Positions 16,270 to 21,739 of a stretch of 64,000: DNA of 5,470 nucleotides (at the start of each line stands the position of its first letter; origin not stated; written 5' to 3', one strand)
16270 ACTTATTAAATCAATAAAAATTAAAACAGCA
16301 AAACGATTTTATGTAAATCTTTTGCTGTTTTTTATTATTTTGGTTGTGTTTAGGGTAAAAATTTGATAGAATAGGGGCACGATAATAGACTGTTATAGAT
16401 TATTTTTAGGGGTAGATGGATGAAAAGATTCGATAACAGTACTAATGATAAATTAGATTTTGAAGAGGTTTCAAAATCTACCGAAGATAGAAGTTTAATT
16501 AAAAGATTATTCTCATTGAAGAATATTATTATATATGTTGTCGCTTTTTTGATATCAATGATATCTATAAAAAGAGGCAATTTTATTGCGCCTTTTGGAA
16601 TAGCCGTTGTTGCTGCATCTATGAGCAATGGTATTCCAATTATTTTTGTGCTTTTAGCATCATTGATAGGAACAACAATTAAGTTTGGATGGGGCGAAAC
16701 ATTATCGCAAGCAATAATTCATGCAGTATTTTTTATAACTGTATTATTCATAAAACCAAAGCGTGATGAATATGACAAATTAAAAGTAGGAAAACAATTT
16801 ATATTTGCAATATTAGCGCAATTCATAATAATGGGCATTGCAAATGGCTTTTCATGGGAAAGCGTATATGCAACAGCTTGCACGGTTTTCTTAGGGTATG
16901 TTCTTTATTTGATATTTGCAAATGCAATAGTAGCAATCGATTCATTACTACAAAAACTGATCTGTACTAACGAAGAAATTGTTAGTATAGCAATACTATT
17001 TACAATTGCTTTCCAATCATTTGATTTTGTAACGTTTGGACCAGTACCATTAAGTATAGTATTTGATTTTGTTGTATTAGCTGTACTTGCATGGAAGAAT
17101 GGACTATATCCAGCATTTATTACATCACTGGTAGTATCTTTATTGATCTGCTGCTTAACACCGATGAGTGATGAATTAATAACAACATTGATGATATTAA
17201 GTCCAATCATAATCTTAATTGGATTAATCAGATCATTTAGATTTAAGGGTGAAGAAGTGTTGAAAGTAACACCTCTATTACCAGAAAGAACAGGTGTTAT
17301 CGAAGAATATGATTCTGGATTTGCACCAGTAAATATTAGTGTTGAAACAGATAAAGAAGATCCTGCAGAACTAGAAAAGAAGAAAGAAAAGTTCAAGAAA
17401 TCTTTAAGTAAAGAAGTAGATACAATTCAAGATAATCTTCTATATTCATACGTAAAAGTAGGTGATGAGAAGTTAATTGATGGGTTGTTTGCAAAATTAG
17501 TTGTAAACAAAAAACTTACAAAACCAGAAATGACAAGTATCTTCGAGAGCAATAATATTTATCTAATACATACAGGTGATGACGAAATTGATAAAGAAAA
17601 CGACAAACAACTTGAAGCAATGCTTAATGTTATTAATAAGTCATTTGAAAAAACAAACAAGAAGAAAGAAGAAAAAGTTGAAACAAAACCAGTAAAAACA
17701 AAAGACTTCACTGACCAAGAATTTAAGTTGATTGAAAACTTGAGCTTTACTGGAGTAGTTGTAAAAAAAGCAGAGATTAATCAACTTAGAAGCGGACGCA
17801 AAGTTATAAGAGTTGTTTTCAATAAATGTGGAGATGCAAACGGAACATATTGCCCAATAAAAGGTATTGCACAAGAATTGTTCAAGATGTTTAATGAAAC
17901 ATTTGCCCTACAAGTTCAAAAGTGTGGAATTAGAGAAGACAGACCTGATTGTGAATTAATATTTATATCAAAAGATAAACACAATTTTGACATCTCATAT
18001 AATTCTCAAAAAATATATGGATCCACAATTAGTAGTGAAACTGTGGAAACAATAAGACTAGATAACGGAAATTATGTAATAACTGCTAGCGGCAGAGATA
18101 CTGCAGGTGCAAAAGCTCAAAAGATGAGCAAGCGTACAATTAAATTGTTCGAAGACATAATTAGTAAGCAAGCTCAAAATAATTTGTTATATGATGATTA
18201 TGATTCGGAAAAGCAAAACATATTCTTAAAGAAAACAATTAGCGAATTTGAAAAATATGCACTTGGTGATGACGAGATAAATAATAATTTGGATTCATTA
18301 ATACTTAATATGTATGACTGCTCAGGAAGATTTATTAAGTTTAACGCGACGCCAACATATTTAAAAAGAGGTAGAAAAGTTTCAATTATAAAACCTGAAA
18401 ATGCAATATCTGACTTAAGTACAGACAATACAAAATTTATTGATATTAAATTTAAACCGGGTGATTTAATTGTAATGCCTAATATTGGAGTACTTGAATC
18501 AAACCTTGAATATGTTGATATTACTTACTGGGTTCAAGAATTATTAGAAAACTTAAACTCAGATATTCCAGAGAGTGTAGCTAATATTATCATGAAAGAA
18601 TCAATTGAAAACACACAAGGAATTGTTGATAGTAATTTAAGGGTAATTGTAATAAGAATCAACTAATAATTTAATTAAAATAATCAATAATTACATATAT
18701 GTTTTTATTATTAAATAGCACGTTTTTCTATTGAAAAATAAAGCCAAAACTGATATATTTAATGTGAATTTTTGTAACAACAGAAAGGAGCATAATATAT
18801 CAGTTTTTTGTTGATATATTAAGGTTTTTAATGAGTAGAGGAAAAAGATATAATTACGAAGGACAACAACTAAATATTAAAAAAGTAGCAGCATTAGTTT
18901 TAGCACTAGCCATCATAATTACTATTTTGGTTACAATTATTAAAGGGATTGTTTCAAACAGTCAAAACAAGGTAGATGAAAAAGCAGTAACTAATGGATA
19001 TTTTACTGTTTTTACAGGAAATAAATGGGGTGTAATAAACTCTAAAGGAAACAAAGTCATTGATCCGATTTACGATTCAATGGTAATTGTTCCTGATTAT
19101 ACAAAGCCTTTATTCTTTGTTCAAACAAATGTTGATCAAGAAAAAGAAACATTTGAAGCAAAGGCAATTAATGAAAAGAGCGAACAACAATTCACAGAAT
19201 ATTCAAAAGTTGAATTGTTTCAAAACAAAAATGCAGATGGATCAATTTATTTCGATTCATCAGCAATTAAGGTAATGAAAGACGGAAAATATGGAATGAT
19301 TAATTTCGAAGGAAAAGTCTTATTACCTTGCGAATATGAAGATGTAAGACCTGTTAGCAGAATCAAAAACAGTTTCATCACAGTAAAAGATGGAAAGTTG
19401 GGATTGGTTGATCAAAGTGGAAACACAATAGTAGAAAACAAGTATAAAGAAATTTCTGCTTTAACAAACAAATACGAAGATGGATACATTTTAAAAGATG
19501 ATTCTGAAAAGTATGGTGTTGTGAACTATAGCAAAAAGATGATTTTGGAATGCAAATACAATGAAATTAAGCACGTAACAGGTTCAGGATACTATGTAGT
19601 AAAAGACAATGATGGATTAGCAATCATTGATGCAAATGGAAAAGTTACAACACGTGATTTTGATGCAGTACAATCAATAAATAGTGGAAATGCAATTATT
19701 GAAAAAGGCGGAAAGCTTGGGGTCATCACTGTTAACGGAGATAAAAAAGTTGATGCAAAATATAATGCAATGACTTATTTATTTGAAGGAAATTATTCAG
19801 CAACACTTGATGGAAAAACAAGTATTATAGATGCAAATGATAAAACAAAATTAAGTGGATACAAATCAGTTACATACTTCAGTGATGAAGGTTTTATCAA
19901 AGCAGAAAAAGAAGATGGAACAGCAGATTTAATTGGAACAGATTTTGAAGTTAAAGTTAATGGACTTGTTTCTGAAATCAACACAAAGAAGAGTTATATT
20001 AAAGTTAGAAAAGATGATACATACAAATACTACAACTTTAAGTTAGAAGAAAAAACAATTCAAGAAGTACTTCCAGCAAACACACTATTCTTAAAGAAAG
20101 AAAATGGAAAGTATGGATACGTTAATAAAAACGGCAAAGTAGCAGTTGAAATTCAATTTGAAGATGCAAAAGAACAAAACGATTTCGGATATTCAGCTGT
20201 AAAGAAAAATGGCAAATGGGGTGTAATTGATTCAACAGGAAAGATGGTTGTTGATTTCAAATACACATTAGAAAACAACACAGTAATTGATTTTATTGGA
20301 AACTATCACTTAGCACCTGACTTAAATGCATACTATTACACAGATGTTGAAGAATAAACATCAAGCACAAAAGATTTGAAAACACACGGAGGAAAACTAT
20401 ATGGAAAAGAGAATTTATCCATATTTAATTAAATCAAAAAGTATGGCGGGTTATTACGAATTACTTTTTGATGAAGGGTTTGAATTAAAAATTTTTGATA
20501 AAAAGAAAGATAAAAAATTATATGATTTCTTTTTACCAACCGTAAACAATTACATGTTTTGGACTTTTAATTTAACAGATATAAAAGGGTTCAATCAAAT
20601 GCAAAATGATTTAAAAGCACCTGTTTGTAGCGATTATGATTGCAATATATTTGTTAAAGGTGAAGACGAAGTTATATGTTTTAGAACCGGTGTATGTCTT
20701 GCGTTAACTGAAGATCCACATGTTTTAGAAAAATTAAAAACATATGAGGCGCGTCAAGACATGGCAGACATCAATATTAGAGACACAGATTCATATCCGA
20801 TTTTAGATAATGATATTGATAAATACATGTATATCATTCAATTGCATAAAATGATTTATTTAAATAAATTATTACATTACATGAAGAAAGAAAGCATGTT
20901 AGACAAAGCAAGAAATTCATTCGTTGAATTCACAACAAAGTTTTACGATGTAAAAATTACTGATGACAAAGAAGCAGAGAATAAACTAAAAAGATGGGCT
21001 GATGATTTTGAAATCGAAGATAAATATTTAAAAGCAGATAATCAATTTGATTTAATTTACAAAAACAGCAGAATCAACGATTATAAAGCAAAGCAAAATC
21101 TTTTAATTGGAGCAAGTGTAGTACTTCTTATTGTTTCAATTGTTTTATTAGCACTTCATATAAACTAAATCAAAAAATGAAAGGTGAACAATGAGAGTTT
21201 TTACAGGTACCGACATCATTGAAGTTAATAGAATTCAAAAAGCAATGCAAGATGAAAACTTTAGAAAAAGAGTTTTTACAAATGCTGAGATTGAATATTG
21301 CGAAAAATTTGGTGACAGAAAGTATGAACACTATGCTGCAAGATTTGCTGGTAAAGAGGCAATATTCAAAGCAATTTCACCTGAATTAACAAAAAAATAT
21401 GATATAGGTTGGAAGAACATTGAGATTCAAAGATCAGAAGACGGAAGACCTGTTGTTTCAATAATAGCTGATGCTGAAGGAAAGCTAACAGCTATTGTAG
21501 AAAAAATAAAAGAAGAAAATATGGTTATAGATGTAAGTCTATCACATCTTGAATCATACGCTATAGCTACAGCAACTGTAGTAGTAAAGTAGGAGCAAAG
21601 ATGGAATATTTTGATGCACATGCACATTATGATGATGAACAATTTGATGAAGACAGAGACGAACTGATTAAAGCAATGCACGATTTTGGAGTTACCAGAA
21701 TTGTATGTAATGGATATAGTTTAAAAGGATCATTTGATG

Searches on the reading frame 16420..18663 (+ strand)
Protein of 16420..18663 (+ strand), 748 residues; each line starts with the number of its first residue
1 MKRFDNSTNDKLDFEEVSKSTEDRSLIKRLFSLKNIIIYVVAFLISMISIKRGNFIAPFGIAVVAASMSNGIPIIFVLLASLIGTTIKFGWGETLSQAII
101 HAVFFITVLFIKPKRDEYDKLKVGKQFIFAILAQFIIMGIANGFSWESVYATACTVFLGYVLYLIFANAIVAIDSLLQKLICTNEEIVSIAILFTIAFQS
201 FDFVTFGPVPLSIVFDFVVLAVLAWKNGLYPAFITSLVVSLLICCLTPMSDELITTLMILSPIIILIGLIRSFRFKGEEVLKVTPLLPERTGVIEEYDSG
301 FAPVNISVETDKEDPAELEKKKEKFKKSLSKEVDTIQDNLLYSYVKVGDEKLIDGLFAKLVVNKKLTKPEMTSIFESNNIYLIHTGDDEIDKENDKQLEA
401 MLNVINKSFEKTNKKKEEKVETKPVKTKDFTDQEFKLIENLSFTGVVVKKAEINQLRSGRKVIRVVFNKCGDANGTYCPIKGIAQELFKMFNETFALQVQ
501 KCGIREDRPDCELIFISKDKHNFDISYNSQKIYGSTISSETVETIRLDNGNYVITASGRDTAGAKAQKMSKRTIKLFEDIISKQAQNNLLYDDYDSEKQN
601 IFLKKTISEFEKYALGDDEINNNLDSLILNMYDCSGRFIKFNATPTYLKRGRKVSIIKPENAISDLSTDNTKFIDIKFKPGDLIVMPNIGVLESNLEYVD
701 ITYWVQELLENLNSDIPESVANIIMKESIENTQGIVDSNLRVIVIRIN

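Call 9: search_protein_families(library=pfam, proteins=[window:16420-18663:+], max_evalue=0.001)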
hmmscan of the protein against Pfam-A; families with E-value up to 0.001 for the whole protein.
window:16420-18663:+ (748 aa): 1 family
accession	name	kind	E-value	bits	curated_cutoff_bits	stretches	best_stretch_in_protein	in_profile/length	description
PF19732.4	SpoIIE_N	-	8.6e-08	31.6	27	1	16-195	24-199/605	Stage II sporulation protein E N-terminal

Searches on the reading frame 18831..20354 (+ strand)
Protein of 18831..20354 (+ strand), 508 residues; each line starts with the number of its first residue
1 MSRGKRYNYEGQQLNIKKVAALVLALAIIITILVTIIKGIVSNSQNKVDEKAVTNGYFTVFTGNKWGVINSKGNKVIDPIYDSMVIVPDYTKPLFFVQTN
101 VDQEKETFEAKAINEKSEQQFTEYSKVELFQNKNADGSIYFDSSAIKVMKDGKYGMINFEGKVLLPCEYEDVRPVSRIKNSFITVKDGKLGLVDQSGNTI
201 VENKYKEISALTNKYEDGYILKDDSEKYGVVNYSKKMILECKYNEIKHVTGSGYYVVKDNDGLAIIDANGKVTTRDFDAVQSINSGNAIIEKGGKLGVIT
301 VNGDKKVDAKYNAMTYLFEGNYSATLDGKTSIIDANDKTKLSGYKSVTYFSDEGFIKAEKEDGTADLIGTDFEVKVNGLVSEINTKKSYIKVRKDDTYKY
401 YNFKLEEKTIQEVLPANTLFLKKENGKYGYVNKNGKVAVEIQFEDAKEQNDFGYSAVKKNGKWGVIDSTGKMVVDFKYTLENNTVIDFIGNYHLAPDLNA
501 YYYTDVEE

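Call 9: search_protein_families(library=pfam, proteins=[window:18831-20354:+], max_evalue=0.001)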
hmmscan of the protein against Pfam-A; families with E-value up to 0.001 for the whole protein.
window:18831-20354:+ (508 aa): 1 family
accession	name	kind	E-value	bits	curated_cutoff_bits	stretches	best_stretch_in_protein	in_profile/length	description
PF14903.11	WG_beta_rep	-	6.8e-35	119.2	25.6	4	428-463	1-35/35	WG containing repeat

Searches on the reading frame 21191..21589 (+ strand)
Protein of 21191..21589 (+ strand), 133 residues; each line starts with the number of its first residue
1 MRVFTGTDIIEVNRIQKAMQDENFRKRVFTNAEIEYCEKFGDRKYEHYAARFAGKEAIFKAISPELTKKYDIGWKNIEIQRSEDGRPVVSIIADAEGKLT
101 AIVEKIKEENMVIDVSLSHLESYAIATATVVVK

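Call 9: search_protein_families(library=pfam, proteins=[window:21191-21589:+], max_evalue=0.001)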
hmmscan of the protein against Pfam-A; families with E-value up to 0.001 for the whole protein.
window:21191-21589:+ (133 aa): 1 family
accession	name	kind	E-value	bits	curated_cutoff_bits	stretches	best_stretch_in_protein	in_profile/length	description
PF01648.25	ACPS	-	7.9e-16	58.5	25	1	6-99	3-96/111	4'-phosphopantetheinyl transferase superfamily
